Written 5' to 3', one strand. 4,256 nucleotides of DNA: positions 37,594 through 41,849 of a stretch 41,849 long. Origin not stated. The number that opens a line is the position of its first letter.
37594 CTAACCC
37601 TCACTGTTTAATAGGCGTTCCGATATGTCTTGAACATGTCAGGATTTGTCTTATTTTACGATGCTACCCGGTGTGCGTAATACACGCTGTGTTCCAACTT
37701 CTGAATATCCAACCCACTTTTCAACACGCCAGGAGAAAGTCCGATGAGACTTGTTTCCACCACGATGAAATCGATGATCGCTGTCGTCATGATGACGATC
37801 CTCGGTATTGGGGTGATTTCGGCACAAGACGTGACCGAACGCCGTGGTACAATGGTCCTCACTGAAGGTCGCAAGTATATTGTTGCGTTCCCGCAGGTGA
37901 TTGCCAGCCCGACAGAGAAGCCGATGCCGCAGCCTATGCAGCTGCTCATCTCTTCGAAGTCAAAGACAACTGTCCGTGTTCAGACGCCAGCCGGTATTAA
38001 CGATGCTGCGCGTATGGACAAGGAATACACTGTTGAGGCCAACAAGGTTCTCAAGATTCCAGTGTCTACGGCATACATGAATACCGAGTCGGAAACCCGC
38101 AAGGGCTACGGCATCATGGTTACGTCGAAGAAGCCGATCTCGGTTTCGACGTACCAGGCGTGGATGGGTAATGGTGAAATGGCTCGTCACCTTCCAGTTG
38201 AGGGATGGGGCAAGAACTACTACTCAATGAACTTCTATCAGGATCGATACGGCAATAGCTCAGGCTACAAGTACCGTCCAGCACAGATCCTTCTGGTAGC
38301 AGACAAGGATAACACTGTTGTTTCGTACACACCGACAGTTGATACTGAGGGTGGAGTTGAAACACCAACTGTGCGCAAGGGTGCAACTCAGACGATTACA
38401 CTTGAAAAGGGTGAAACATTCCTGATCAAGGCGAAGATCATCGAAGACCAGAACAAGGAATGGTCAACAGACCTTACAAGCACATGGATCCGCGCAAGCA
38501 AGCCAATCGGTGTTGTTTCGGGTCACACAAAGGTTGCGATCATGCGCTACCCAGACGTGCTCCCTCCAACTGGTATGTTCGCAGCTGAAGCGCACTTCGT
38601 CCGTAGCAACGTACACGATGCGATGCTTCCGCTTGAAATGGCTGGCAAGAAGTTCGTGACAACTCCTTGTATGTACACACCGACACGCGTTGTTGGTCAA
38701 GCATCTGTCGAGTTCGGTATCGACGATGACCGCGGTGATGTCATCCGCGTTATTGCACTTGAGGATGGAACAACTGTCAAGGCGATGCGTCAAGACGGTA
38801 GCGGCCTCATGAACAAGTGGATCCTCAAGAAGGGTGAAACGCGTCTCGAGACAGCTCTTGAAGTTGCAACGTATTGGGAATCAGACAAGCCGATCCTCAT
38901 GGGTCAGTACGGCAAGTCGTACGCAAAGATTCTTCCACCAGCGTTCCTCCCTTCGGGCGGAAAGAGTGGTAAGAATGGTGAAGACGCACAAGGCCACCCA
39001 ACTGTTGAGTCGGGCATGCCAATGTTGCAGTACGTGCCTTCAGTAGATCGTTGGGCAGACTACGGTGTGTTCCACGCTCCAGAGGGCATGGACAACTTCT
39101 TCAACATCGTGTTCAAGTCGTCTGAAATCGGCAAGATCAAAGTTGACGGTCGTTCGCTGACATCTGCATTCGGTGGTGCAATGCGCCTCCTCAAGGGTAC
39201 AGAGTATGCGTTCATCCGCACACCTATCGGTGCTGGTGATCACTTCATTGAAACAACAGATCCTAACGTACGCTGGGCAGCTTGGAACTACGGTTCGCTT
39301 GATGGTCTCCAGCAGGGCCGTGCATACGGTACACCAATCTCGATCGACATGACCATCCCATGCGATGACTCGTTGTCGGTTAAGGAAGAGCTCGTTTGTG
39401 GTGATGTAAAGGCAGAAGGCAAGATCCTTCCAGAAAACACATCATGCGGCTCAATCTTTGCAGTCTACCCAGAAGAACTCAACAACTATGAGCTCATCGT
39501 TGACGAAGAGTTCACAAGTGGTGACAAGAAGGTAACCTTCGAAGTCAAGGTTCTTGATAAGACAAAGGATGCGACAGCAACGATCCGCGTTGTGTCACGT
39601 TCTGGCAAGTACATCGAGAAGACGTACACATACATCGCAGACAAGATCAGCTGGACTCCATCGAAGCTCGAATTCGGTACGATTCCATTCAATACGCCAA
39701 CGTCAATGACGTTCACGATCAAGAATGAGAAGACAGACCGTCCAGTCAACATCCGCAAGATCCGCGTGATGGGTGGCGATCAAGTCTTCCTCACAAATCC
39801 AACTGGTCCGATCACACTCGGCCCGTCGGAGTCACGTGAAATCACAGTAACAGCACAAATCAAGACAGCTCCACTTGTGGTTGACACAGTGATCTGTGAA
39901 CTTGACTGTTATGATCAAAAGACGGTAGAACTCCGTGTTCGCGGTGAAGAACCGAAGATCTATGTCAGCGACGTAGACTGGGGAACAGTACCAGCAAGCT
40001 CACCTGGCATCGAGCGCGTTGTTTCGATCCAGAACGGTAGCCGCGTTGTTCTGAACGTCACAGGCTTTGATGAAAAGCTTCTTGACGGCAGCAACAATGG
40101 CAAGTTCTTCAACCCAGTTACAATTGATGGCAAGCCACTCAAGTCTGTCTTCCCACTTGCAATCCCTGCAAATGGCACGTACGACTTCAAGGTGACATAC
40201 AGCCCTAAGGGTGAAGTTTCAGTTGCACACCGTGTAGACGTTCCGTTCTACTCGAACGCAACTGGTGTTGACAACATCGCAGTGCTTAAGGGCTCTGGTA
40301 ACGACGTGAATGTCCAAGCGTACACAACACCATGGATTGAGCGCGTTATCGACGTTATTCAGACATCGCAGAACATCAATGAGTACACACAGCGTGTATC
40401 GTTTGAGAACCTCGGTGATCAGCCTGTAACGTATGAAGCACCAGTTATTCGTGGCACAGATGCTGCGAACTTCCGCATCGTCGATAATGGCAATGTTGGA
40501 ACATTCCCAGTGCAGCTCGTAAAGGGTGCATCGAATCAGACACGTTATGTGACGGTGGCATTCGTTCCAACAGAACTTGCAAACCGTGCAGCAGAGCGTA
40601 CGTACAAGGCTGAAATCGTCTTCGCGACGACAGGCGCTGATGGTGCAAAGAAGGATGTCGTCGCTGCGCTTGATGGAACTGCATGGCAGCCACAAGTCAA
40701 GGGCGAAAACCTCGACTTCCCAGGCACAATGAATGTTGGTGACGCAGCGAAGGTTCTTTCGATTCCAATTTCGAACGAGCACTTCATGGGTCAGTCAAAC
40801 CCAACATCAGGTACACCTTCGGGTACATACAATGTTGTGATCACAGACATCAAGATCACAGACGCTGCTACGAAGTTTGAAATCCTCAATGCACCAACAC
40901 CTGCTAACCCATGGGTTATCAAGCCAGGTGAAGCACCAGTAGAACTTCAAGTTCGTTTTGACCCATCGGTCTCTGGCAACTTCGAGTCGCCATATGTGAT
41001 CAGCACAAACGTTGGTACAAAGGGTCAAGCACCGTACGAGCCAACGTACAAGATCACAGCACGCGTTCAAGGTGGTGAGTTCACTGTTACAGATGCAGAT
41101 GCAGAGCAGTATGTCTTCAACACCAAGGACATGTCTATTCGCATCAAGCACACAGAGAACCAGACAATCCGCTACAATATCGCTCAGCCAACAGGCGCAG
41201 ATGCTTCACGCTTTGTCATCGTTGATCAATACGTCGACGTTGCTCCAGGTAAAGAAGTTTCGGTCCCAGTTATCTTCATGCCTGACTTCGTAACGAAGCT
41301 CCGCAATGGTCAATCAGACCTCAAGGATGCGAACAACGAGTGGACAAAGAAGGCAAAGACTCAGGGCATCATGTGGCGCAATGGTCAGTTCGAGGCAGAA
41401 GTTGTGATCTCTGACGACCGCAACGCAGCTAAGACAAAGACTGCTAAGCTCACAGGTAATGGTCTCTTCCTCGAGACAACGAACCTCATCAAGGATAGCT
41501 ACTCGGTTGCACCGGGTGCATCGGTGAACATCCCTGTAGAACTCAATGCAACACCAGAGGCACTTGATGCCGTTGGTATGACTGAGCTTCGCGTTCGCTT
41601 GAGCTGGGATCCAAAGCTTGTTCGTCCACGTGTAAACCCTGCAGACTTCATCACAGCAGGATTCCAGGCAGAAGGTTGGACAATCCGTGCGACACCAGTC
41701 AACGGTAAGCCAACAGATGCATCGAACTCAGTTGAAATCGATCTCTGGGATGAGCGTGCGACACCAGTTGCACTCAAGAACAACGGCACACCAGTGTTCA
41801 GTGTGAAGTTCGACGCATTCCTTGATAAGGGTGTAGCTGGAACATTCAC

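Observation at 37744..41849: Untracked giant ORF running off the window, with extreme translational codon bias: candidate major surface / S-layer-like protein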

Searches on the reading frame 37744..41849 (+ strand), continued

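Call 9: find_encoding_contigs(protein=P0001, flank=10000, max_places=3)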
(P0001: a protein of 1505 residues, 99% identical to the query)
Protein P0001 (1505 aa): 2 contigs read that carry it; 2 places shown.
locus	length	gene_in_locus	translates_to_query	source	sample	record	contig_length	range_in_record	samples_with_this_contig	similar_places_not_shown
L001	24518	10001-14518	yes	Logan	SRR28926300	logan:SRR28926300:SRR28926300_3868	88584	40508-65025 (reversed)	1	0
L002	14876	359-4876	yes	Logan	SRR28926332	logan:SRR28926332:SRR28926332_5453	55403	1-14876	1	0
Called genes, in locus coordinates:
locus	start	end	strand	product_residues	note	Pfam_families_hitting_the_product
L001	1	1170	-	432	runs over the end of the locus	PF13167:GTP-bdg_N, PF16360:GTP-bdg_M, PF01926:MMR_HSR1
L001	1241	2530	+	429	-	PF13100:OstA_2, PF03968:LptD_N (faint)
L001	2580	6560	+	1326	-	PF17517:IgGFc_binding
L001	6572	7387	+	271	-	-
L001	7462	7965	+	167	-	PF01230:HIT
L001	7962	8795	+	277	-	PF00398:RrnaAD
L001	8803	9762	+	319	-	PF14378:PAP2_3, PF01569:PAP2, PF14360:PAP2_C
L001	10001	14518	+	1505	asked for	PF17517:IgGFc_binding, PF22073:Cep192_D4 (faint), PF22544:HYDIN_VesB_CFA65-like_Ig (faint), PF18962:Por_Secre_tail (weak)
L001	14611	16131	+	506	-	PF22807:TrAA12, PF23500:DUF7133, PF07995:GSDH, PF18962:Por_Secre_tail (weak)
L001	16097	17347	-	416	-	PF04413:Glycos_transf_N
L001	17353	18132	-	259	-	PF00378:ECH_1, PF16113:ECH_2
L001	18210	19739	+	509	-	PF09992:NAGPA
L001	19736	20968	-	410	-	PF07075:NamZ_N, PF20732:NamZ_C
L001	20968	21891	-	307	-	PF02899:Phage_int_SAM_1, PF13495:Phage_int_SAM_4, PF00589:Phage_integrase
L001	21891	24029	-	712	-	PF07697:7TMR-HDED, PF07698:7TM-7TMR_HD, PF01966:HD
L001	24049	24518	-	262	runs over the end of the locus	PF00378:ECH_1, PF16113:ECH_2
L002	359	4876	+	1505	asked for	PF17517:IgGFc_binding, PF22073:Cep192_D4 (faint), PF22544:HYDIN_VesB_CFA65-like_Ig (faint), PF18962:Por_Secre_tail (weak)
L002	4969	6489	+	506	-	PF22807:TrAA12, PF23500:DUF7133, PF07995:GSDH, PF18962:Por_Secre_tail (weak)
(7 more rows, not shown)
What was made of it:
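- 37744..41849 (+): Coding sequence, codons 1-1368 of a 1,505-codon gene, truncated by the window end. The full gene is in L001 at 10001-14518 (call 9).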

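Call 10: find_encoding_contigs(protein=P0005, flank=10000, max_places=3)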
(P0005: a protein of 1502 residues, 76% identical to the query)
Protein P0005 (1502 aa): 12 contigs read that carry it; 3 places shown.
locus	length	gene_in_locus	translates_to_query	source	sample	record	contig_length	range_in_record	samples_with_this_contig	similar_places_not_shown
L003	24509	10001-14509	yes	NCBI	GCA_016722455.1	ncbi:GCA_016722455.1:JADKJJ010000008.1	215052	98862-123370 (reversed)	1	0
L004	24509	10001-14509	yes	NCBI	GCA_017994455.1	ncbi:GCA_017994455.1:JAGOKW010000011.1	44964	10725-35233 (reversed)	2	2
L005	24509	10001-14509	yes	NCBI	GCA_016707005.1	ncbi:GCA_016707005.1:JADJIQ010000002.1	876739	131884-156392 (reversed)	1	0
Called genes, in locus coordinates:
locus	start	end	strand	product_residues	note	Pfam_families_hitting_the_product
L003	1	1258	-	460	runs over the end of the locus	PF03193:RsgA_GTPase (faint), PF13167:GTP-bdg_N, PF16360:GTP-bdg_M, PF01926:MMR_HSR1, PF16897:MMR_HSR1_Xtn (weak), PF19275:HflX_C (weak)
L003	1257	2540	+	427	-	PF13100:OstA_2 (weak), PF03968:LptD_N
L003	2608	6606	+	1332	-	PF17517:IgGFc_binding, PF22544:HYDIN_VesB_CFA65-like_Ig (faint), PF15780:ASH (faint), PF22073:Cep192_D4 (faint)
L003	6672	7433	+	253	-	-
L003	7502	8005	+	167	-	PF01230:HIT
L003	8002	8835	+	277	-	PF00398:RrnaAD, PF08242:Methyltransf_12 (faint), PF13649:Methyltransf_25 (weak)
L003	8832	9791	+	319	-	PF14378:PAP2_3, PF01569:PAP2 (weak), PF14360:PAP2_C (weak)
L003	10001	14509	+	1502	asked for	PF17517:IgGFc_binding, PF07610:DUF1573 (faint), PF15780:ASH (faint), PF22073:Cep192_D4 (faint), PF22544:HYDIN_VesB_CFA65-like_Ig (faint), PF18962:Por_Secre_tail (weak)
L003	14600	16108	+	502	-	PF22807:TrAA12, PF07995:GSDH, PF18962:Por_Secre_tail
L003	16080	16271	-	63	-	-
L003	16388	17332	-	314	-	PF04413:Glycos_transf_N, PF13439:Glyco_transf_4 (faint)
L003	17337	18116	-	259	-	PF00378:ECH_1, PF16113:ECH_2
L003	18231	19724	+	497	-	PF09992:NAGPA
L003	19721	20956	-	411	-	PF07075:NamZ_N, PF20732:NamZ_C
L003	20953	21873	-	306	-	PF13495:Phage_int_SAM_4 (weak), PF02899:Phage_int_SAM_1, PF00589:Phage_integrase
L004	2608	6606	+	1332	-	PF17517:IgGFc_binding, PF22544:HYDIN_VesB_CFA65-like_Ig (faint), PF15780:ASH (faint), PF22073:Cep192_D4 (faint)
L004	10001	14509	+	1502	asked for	PF17517:IgGFc_binding, PF07610:DUF1573 (faint), PF15780:ASH (faint), PF22073:Cep192_D4 (faint), PF22544:HYDIN_VesB_CFA65-like_Ig (faint), PF18962:Por_Secre_tail (weak)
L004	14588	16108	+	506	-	PF22807:TrAA12, PF07995:GSDH, PF18962:Por_Secre_tail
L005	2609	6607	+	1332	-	PF17517:IgGFc_binding, PF22544:HYDIN_VesB_CFA65-like_Ig (faint), PF15780:ASH (faint), PF22073:Cep192_D4 (faint)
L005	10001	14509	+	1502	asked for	PF17517:IgGFc_binding, PF07610:DUF1573 (faint), PF15780:ASH (faint), PF22073:Cep192_D4 (faint), PF22544:HYDIN_VesB_CFA65-like_Ig (faint), PF18962:Por_Secre_tail (weak)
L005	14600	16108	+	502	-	PF22807:TrAA12, PF07995:GSDH, PF18962:Por_Secre_tail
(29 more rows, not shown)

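Call 14: search_protein_families(library=pfam, proteins=[P0001, L001:14611-16131:+], max_evalue=0.001)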
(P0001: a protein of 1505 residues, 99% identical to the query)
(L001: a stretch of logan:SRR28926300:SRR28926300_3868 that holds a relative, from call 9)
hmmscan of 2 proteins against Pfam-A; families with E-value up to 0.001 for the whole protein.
P0001 (1505 aa): 7 families
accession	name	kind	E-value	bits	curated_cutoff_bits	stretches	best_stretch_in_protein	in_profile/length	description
PF17517.7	IgGFc_binding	-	5.6e-42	144.4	25.6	1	150-507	6-290/297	IgGFc binding protein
PF22073.2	Cep192_D4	-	5.6e-09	36.6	35.5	0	634-703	3-77/112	Cep192 domain 4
PF22544.2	HYDIN_VesB_CFA65-like_Ig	-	9.8e-07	29.4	25.5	0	634-735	2-100/100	HYDIN/CFA65/VesB-like, Ig-like domain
PF18962.6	Por_Secre_tail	-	2.2e-06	28.3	27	1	1427-1492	3-65/75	Secretion system C-terminal sorting domain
PF12371.14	TMEM131_like_N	-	6.2e-05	23.6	28.8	0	637-702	3-66/84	Transmembrane protein 131-like N-terminal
PF15780.11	ASH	-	0.00066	20.2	27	0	640-703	12-73/98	Abnormal spindle-like microcephaly-assoc'd, ASPM-SPD-2-Hydin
PF07610.17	DUF1573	-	0.00087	19.7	26.1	0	635-708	1-70/98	Protein of unknown function (DUF1573)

L001:14611-16131:+ (506 aa): 3 families
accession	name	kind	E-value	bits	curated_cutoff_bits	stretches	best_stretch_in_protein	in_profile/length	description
PF07995.17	GSDH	-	7.9e-12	45.5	25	1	215-338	169-276/332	Glucose / Sorbosone dehydrogenase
PF23500.1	DUF7133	-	1.2e-09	38.5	27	1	57-173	7-133/385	Domain of unknown function (DUF7133)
PF18962.6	Por_Secre_tail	-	6.7e-07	29.9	27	1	436-502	3-73/75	Secretion system C-terminal sorting domain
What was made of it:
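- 41386..41849 (+): Start of the cohesin-fold beta-sandwich (aa ~1215-1385). The rest of it, and the T9SS CTD (aa ~1400-1505), lie beyond the window. CTD PF18962 at aa 1427-1492 of P0001 (call 14).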

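Call 16: find_encoding_contigs(protein=P0052, flank=10000, max_places=1)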
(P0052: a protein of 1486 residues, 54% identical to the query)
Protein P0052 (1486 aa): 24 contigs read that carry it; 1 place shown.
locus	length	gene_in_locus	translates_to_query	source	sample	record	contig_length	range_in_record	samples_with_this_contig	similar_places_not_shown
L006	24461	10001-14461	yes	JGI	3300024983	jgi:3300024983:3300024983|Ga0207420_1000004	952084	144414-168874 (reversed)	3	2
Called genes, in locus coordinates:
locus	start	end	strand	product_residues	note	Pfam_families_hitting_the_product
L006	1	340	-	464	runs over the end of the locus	PF13167:GTP-bdg_N, PF16360:GTP-bdg_M, PF01926:MMR_HSR1, PF02421:FeoB_N (weak), PF16897:MMR_HSR1_Xtn (weak)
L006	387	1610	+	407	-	PF13100:OstA_2, PF03968:LptD_N (weak)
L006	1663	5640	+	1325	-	PF17517:IgGFc_binding, PF22544:HYDIN_VesB_CFA65-like_Ig (faint), PF15780:ASH (faint), PF18962:Por_Secre_tail (weak)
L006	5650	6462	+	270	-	-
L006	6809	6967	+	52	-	-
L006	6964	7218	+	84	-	-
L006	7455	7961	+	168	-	PF01230:HIT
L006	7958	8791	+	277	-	PF00398:RrnaAD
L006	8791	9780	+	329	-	PF14378:PAP2_3, PF01569:PAP2, PF14360:PAP2_C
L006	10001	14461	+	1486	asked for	PF12371:TMEM131_like_N (faint), PF22073:Cep192_D4 (faint), PF17517:IgGFc_binding, PF15780:ASH (faint), PF22544:HYDIN_VesB_CFA65-like_Ig (weak), PF18962:Por_Secre_tail (weak)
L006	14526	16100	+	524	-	PF22807:TrAA12, PF23500:DUF7133, PF07995:GSDH (weak), PF18962:Por_Secre_tail (weak)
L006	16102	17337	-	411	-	PF04413:Glycos_transf_N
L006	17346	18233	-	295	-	PF00378:ECH_1, PF16113:ECH_2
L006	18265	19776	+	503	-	PF09992:NAGPA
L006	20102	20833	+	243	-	-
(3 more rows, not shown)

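Call 17: find_encoding_contigs(protein=P0063, flank=10000, max_places=1)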
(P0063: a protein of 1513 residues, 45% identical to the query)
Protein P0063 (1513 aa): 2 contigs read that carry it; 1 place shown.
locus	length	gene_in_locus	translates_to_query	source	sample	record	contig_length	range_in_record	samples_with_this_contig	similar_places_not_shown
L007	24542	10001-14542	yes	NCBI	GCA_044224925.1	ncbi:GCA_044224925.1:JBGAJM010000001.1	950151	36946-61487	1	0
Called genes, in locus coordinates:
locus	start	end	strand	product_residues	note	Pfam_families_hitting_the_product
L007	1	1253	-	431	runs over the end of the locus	PF13167:GTP-bdg_N, PF02421:FeoB_N (faint), PF16360:GTP-bdg_M, PF01926:MMR_HSR1, PF16897:MMR_HSR1_Xtn (faint)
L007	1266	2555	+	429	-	PF13100:OstA_2, PF06835:LptC (faint), PF13100:OstA_2, PF03968:LptD_N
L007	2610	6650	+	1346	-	PF17517:IgGFc_binding, PF15780:ASH (faint), PF22073:Cep192_D4 (faint), PF22544:HYDIN_VesB_CFA65-like_Ig (faint)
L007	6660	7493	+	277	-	-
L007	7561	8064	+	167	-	PF01230:HIT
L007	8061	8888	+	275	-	PF00398:RrnaAD, PF13649:Methyltransf_25 (weak)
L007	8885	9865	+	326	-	PF14378:PAP2_3, PF01569:PAP2, PF14360:PAP2_C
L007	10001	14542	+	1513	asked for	PF17517:IgGFc_binding, PF15780:ASH (faint), PF22073:Cep192_D4 (faint), PF22544:HYDIN_VesB_CFA65-like_Ig (faint), PF18962:Por_Secre_tail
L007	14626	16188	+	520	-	PF22807:TrAA12, PF23500:DUF7133, PF07995:GSDH, PF18962:Por_Secre_tail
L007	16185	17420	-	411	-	PF04413:Glycos_transf_N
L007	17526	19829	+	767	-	PF09992:NAGPA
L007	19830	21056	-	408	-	PF07075:NamZ_N, PF20732:NamZ_C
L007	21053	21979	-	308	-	PF02899:Phage_int_SAM_1, PF00589:Phage_integrase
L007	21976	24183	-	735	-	PF07697:7TMR-HDED, PF07698:7TM-7TMR_HD, PF01966:HD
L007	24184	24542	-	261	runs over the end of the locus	PF00378:ECH_1, PF16113:ECH_2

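Call 18: find_encoding_contigs(protein=P0021, flank=10000, max_places=1)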
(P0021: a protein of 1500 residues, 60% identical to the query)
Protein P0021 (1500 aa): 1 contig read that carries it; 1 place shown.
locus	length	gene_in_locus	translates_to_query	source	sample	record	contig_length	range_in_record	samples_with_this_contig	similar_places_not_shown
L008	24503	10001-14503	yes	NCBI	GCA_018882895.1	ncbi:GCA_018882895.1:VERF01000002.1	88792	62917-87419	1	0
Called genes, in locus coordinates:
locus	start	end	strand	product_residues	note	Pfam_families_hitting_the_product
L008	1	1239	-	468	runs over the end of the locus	PF03193:RsgA_GTPase (faint), PF13167:GTP-bdg_N, PF16360:GTP-bdg_M, PF01926:MMR_HSR1, PF02421:FeoB_N (weak), PF16897:MMR_HSR1_Xtn (weak)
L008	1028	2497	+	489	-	PF13100:OstA_2, PF03968:LptD_N (faint)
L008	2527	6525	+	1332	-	PF17517:IgGFc_binding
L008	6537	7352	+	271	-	-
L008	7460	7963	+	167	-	PF01230:HIT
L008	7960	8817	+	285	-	PF00398:RrnaAD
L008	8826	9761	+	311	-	PF14378:PAP2_3, PF01569:PAP2, PF14360:PAP2_C (weak)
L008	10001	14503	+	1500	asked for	PF17517:IgGFc_binding, PF22073:Cep192_D4 (faint), PF22544:HYDIN_VesB_CFA65-like_Ig (faint)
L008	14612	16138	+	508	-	PF22807:TrAA12, PF23500:DUF7133 (weak), PF07995:GSDH (weak), PF18962:Por_Secre_tail (faint)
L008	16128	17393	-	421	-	PF04413:Glycos_transf_N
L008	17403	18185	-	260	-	PF00378:ECH_1, PF16113:ECH_2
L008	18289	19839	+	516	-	PF09992:NAGPA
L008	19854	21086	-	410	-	PF07075:NamZ_N, PF20732:NamZ_C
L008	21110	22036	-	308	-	PF02899:Phage_int_SAM_1, PF00589:Phage_integrase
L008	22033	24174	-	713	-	PF07697:7TMR-HDED, PF07698:7TM-7TMR_HD, PF01966:HD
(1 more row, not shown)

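Call 19: find_encoding_contigs(protein=P0084, flank=10000, max_places=1)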
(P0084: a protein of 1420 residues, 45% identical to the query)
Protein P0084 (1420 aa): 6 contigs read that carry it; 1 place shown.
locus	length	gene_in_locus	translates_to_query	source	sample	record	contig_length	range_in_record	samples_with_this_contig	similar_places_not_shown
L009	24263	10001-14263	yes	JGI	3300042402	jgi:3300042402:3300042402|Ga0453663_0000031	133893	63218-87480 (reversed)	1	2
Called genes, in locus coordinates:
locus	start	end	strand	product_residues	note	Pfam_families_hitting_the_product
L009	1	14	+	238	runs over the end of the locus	PF02562:PhoH, PF13245:AAA_19 (weak)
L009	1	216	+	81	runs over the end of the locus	-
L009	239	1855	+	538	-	-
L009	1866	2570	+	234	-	-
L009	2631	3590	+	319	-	PF20720:nSTAND3 (faint), PF00004:AAA, PF13401:AAA_22 (faint), PF13479:AAA_24 (faint)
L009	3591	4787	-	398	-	PF16796:Microtub_bd (weak)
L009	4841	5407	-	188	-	PF00535:Glycos_transf_2 (weak)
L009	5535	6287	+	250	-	PF13482:RNase_H_2 (weak), PF10108:DNA_pol_B_exo2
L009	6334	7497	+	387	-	PF02739:5_3_exonuc_N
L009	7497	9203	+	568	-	PF13307:Helicase_C_2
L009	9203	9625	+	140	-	-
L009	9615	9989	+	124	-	PF07659:DUF1599 (weak)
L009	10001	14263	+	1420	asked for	PF17517:IgGFc_binding, PF07610:DUF1573 (faint), PF15780:ASH (faint), PF22073:Cep192_D4 (faint), PF22544:HYDIN_VesB_CFA65-like_Ig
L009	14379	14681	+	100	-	-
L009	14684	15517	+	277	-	PF01471:PG_binding_1, PF00182:Glyco_hydro_19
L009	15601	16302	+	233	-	-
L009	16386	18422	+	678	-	-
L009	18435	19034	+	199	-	-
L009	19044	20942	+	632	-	PF03237:Terminase_6N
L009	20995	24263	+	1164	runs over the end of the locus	PF17482:Phage_sheath_1C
